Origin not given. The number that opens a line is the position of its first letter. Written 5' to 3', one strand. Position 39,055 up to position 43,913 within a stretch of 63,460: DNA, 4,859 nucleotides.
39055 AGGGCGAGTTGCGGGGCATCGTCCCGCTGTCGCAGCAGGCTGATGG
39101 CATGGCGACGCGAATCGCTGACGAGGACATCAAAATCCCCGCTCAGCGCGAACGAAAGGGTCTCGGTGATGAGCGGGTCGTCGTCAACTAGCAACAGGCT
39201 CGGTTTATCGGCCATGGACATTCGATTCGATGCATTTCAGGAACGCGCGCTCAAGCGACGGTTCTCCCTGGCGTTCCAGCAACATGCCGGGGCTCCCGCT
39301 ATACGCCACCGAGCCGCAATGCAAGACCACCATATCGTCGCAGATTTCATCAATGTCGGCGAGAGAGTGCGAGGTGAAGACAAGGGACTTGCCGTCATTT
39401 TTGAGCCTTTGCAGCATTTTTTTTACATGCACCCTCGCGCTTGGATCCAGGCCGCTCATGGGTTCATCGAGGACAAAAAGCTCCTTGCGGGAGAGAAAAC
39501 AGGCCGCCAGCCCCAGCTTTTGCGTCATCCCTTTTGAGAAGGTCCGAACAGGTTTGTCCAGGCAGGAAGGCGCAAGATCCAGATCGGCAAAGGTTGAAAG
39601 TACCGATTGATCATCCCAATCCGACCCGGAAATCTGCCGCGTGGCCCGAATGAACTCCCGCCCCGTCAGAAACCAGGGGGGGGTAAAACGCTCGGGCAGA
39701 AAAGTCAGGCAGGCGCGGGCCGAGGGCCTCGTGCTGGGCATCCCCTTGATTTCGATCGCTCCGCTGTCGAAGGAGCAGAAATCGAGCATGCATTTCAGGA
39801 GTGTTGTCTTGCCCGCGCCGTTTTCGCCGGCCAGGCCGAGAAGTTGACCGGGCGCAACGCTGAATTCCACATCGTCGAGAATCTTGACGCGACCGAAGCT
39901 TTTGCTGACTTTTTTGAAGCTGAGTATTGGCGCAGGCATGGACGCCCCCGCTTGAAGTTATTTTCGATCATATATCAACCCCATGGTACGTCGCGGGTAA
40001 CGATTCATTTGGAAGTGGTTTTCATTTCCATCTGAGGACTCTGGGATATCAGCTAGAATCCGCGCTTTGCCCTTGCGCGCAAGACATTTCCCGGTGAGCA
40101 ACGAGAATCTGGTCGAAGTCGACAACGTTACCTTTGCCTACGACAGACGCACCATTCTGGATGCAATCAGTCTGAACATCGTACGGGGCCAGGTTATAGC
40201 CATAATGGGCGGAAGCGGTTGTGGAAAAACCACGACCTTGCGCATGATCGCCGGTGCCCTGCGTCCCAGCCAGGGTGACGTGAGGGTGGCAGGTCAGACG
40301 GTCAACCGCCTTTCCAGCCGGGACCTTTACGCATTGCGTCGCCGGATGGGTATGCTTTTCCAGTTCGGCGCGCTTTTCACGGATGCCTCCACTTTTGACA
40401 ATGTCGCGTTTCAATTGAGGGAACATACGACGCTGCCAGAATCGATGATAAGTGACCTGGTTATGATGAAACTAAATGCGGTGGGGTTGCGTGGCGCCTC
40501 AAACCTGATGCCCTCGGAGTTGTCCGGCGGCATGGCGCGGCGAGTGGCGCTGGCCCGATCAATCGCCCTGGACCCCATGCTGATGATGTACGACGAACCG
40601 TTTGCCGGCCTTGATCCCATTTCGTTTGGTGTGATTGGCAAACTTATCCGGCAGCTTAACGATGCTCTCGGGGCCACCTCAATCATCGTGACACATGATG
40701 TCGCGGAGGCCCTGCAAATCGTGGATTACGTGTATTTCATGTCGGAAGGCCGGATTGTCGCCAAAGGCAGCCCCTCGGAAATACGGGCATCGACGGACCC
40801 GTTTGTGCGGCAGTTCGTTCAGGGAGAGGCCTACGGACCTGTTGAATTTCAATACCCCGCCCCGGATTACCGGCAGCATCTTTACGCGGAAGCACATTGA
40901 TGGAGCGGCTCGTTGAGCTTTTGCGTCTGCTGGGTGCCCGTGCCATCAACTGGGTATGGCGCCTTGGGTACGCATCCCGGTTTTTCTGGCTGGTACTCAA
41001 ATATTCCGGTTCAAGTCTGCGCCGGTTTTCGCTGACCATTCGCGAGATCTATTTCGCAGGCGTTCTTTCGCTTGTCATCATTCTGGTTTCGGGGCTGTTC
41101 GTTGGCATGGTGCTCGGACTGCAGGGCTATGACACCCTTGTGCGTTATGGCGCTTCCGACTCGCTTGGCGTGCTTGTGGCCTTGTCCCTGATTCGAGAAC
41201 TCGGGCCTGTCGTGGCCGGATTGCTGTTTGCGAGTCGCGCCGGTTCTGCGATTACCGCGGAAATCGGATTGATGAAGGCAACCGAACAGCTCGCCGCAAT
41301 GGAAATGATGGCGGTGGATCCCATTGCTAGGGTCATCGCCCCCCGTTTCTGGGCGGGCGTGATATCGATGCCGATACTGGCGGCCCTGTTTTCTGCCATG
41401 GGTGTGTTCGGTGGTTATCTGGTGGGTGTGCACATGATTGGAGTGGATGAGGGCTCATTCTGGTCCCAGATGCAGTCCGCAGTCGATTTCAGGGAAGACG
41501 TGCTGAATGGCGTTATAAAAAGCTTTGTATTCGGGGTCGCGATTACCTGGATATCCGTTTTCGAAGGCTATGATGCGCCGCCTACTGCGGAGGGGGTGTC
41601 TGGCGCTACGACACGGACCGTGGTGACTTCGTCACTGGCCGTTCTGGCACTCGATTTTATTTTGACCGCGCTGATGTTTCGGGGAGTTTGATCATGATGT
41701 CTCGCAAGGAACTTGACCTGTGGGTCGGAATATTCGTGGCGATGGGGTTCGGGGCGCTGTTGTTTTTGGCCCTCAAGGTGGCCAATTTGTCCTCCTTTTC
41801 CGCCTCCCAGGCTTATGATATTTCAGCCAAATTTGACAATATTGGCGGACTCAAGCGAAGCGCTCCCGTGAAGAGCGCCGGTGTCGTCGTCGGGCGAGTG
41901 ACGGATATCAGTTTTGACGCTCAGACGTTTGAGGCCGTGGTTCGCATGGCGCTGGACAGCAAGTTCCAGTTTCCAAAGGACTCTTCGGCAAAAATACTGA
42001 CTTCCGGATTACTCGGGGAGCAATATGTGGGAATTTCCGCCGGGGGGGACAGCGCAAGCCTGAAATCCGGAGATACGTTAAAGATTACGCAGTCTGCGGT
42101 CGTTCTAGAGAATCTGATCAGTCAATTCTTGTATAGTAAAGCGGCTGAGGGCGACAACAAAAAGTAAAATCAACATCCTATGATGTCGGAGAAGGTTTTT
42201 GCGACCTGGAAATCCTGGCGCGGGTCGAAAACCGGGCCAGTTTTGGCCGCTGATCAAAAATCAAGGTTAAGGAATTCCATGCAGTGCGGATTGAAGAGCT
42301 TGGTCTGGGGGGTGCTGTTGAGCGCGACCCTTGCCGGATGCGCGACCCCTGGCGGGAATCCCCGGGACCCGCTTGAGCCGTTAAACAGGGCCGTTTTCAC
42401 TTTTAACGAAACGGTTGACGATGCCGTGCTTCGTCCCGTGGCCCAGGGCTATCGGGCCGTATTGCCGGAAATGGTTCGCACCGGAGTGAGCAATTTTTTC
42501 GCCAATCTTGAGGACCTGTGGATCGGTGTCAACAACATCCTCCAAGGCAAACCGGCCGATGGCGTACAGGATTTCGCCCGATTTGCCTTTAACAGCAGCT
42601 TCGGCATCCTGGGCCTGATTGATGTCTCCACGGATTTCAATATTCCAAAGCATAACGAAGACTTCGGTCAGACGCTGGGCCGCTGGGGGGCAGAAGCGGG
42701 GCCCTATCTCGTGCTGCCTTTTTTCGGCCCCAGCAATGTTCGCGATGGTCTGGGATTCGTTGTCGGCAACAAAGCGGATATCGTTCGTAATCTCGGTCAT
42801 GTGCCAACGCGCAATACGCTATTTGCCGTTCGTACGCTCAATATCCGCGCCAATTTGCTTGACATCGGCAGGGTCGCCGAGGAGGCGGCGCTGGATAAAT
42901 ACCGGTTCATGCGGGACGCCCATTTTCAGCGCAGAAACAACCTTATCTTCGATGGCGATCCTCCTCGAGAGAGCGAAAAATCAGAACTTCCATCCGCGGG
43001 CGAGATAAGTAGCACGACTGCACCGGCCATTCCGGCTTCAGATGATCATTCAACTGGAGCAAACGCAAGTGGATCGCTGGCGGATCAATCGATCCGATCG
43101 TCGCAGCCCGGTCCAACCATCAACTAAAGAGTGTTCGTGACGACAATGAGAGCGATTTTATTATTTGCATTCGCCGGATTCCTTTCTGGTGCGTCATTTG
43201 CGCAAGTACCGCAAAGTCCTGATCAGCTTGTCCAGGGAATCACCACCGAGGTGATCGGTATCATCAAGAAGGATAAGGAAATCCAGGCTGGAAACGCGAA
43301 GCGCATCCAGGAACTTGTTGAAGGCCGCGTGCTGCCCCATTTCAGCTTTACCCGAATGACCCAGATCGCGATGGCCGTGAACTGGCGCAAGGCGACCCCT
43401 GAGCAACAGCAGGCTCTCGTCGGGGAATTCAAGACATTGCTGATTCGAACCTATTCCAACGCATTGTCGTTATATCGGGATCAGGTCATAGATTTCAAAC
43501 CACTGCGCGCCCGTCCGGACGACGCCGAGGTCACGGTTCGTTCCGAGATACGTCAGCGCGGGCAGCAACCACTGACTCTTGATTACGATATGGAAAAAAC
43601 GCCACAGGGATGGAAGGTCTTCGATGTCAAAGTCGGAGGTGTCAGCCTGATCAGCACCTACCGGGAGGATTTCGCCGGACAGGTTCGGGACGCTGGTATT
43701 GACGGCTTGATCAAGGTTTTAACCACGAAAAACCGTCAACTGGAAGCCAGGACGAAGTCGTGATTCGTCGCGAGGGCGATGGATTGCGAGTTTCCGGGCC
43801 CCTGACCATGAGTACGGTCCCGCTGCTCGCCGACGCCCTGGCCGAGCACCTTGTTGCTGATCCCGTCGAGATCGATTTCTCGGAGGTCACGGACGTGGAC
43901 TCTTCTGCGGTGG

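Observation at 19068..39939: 21-kb sigma-54-wired, MSHA-like type IV filament locus with an atypical parts list, between core genes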

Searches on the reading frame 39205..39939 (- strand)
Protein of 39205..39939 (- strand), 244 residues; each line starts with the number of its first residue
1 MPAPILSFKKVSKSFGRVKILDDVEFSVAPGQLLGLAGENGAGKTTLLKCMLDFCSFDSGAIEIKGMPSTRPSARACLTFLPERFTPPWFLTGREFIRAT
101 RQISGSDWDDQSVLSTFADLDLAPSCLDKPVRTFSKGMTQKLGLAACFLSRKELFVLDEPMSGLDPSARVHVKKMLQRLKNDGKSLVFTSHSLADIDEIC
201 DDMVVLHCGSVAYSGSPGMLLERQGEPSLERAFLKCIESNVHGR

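Call 5: search_protein_families(library=pfam, proteins=[window:39205-39939:-], max_evalue=0.01)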
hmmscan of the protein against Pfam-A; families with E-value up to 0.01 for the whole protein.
window:39205-39939:- (244 aa): 4 families
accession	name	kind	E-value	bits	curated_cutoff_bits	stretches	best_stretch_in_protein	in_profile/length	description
PF00005.33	ABC_tran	-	4.7e-23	82.7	25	1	21-161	1-136/137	ABC transporter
PF13304.12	AAA_21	-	2.9e-14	54.3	27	2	130-193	234-300/304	AAA domain, putative AbiEii toxin, Type IV TA system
PF13476.12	AAA_23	-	0.00045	21.4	27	1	24-52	15-40/201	AAA domain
PF02463.25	SMC_N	-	0.0034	17.3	40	0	144-190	151-197/220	RecF/RecN/SMC N terminal domain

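Call 7: search_protein_families(library=ncbifam, proteins=[window:39205-39939:-], max_evalue=0.01)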
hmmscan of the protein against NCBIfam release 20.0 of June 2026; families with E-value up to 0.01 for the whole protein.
window:39205-39939:- (244 aa): 189 families (the best 25 are shown)
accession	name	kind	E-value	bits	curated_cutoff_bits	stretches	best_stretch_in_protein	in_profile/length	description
TIGR01188.1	drrA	subfamily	3.3e-35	121.8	312.45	1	13-230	1-221/302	daunorubicin resistance ABC transporter, ATP-binding protein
TIGR03740.1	galliderm_ABC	subfamily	1.5e-32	113.1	309.75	1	6-216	1-207/223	lantibiotic protection ABC transporter ATP-binding subunit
TIGR03522.1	GldA_ABC_ATP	equivalog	6.6e-32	111.2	402.6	1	8-216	5-215/301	gliding motility-associated ABC transporter ATP-binding subunit GldA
NF010059.0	PRK13536.1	equivalog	2.7e-31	108.6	549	1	6-224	44-265/342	nodulation factor ABC transporter ATP-binding protein NodI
NF010060.0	PRK13537.1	equivalog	2.9e-31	108.5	521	1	2-224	12-237/314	nodulation factor ABC transporter ATP-binding protein NodI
TIGR01288.1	nodI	equivalog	3.2e-30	105.2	424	1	8-224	7-226/303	nodulation factor ABC transporter ATP-binding protein NodI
TIGR03864.1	PQQ_ABC_ATP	hypoth_equivalog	9.3e-30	103.8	302.25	2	115-235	115-234/236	ABC transporter, ATP-binding subunit, PQQ-dependent alcohol dehydrogenase system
NF047565.1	PSM_export_PmtA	equivalog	3.5e-29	102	350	1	21-222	17-217/282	phenol-soluble modulin export ABC transporter ATP-binding protein PmtA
NF011967.0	PRK15439.1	equivalog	1.9e-28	99.2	586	2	119-212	389-482/510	autoinducer 2 ABC transporter ATP-binding protein LsrA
NF033858.1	ABC2_perm_RbbA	equivalog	1.2e-27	96.3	1050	1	7-240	268-504/909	ribosome-associated ATPase/putative transporter RbbA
NF047568.1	PSM_export_PmtC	equivalog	2.2e-27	96.3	375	1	8-211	3-198/290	phenol-soluble modulin export ABC transporter ATP-binding protein PmtC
TIGR04521.1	ECF_ATPase_2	equivalog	5.1e-27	94.6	330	2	112-224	123-236/279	energy-coupling factor transporter ATPase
NF000355.4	ribo_prot_ABC_F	equivalog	5.6e-27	94.8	380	1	6-211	3-192/499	ribosomal protection-like ABC-F family protein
NF008409.0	PRK11231.1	equivalog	6.6e-27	94.5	375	1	6-222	3-227/255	Fe(3+) dicitrate ABC transporter ATP-binding protein FecE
NF007082.0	PRK09536.1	equivalog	1.9e-26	93.1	537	1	4-222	2-228/402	corrinoid ABC transporter ATPase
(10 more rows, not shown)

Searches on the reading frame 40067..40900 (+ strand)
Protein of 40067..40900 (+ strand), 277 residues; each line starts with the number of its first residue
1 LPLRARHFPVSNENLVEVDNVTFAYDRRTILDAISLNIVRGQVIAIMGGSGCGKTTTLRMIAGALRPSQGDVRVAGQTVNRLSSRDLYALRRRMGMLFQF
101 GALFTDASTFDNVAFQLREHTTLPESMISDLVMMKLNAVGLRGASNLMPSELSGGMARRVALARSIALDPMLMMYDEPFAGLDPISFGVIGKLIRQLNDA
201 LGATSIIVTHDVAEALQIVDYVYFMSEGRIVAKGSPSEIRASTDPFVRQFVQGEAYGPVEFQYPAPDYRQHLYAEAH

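Call 5: search_protein_families(library=pfam, proteins=[window:40067-40900:+], max_evalue=0.01)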
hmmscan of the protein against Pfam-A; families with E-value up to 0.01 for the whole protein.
window:40067-40900:+ (277 aa): 8 families
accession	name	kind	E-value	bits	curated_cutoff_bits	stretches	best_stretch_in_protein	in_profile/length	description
PF00005.33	ABC_tran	-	6.6e-29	101.7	25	1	31-180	1-137/137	ABC transporter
PF13245.12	AAA_19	-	0.00027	21.6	25.1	1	38-81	8-51/134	AAA domain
PF00485.24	PRK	-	0.00084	19.6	22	1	43-119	1-80/196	Phosphoribulokinase / Uridine kinase family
PF03215.21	Rad17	-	0.0012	19.3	23.8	1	28-66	32-70/186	Rad17 P-loop domain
PF00006.31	ATP-synt_ab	-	0.0012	19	29.5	1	36-64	9-37/213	ATP synthase alpha/beta family, nucleotide-binding domain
PF13401.12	AAA_22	-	0.0014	19.4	27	1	41-86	5-49/130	AAA domain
PF25199.1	nSTAND_NTPase5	-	0.0081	16.4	34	0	27-74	21-73/145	Novel STAND NTPase 5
PF13604.12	AAA_30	-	0.0087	16.2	27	0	42-78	19-55/191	AAA domain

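Call 7: search_protein_families(library=ncbifam, proteins=[window:40067-40900:+], max_evalue=0.01)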
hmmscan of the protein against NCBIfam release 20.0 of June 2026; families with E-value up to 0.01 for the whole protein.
window:40067-40900:+ (277 aa): 195 families (the best 25 are shown)
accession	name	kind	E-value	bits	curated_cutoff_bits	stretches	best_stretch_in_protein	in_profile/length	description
NF008809.0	PRK11831.1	equivalog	2.1e-107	358.4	441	1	11-274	4-267/270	phospholipid ABC transporter ATP-binding protein MlaF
TIGR03265.1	PhnT2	equivalog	5.3e-53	180.5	457.7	1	14-251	3-235/353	putative 2-aminoethylphosphonate ABC transporter ATP-binding protein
NF008105.0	PRK10851.1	equivalog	6.3e-51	173.2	502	1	16-250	3-236/362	sulfate/thiosulfate ABC transporter ATP-binding protein CysA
NF006987.0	PRK09452.1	equivalog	4.1e-50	170.5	482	1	10-251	12-248/378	spermidine/putrescine ABC transporter ATP-binding protein PotA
NF043075.1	MMSYN1_0197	equivalog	8.5e-50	169.6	550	1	14-251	1-233/341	spermidine/putrescine ABC transporter ATP-binding protein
TIGR00968.1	3a0106s01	subfamily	1.1e-49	169.1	342.75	1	17-251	2-231/237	sulfate ABC transporter ATP-binding protein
TIGR03258.1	PhnT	equivalog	1.3e-48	165.9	499.15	1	16-251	9-240/359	2-aminoethylphosphonate ABC transport system ATP-binding subunit PhnT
TIGR01186.1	proV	subfamily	9.7e-48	163.1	326.6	1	32-254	10-233/363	betaine/proline/choline family ABC transporter ATP-binding protein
TIGR04521.1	ECF_ATPase_2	equivalog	3.3e-46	157.6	330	1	16-243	1-236/279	energy-coupling factor transporter ATPase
NF008513.0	PRK11432.1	equivalog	4.4e-46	157.4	496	1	11-251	2-237/351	ferric ABC transporter ATP-binding protein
NF040933.2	ABC_arch_GlcV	equivalog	1.5e-45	155.7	450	1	16-240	3-230/357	glucose ABC transporter ATP-binding protein GlcV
TIGR00972.1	3a0107s01c2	equivalog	1.5e-45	155.5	343.2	1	16-242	2-233/248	phosphate ABC transporter ATP-binding protein PstB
TIGR02673.1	FtsE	equivalog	7.8e-45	153.2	264.85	1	15-213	1-198/214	cell division ATP-binding protein FtsE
TIGR04520.1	ECF_ATPase_1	equivalog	4.2e-44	151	315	1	16-243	1-227/269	energy-coupling factor transporter ATPase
TIGR04406.1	LPS_export_lptB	equivalog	4.6e-44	150.5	240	1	17-255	3-236/239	LPS export ABC transporter ATP-binding protein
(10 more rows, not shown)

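Call 72: find_related_loci(query=window:40103-40897:+, collection=metagenome_contigs, flank=10000)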
Query window:40103-40897:+ (265 aa) in metagenome_contigs; peptide patterns used: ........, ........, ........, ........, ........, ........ (x = any residue, [..] = any of these).
600 stretches matched a pattern (row limit reached: there are more); 592 encode a relative of the query (tblastn E <= 1e-3); the best 80 are kept; 80 distinct loci.
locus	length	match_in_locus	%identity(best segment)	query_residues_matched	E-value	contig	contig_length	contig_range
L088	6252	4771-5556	74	2-263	4e-133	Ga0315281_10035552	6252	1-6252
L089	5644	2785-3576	75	1-264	6e-133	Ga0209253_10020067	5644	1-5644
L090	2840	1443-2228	75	1-262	5e-136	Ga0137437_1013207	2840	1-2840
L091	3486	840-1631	75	2-264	5e-133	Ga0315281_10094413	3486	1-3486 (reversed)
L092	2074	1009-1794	73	1-262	3e-136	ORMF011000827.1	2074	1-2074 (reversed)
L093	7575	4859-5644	73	2-263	7e-128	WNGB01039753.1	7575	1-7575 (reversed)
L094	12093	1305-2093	73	1-263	7e-128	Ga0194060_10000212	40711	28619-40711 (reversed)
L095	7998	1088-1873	73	2-263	2e-127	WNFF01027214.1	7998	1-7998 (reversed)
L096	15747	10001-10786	73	2-263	4e-127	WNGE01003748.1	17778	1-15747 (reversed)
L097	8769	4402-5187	73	2-263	4e-127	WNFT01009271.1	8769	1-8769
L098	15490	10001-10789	72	1-263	1e-126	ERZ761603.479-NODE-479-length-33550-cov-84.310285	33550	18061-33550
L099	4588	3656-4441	71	2-263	7e-128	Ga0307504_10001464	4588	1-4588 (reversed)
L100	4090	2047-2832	72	2-263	3e-128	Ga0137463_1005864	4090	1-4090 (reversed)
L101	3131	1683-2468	71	2-263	3e-130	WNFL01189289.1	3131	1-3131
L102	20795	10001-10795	72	1-265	6e-126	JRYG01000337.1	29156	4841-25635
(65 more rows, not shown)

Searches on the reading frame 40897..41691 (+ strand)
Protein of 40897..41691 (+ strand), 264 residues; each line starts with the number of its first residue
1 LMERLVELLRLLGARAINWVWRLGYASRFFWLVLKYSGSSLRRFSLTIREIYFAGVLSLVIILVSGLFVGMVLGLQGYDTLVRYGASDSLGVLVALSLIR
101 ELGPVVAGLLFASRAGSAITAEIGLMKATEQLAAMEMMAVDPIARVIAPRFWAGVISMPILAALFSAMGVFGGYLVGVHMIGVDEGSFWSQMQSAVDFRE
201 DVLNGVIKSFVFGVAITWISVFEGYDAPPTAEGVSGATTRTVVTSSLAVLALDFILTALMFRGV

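Call 89: search_protein_families(library=pfam, proteins=[window:40897-41691:+], max_evalue=0.000001)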
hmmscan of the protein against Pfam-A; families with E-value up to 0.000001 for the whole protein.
window:40897-41691:+ (264 aa): 1 family
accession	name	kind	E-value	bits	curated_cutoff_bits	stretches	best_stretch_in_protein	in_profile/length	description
PF02405.21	MlaE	-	4.5e-76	255.6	22.5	1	48-259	2-212/212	Permease MlaE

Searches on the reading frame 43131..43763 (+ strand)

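Call 90: search_protein_families(library=pfam, proteins=[window:43131-43763:+], max_evalue=0.00001)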
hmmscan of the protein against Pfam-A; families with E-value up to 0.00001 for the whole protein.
window:43131-43763:+ (210 aa): 1 family
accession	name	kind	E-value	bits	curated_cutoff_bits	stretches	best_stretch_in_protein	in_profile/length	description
PF05494.18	MlaC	-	1.7e-53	181.2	26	1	37-198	3-165/166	MlaC protein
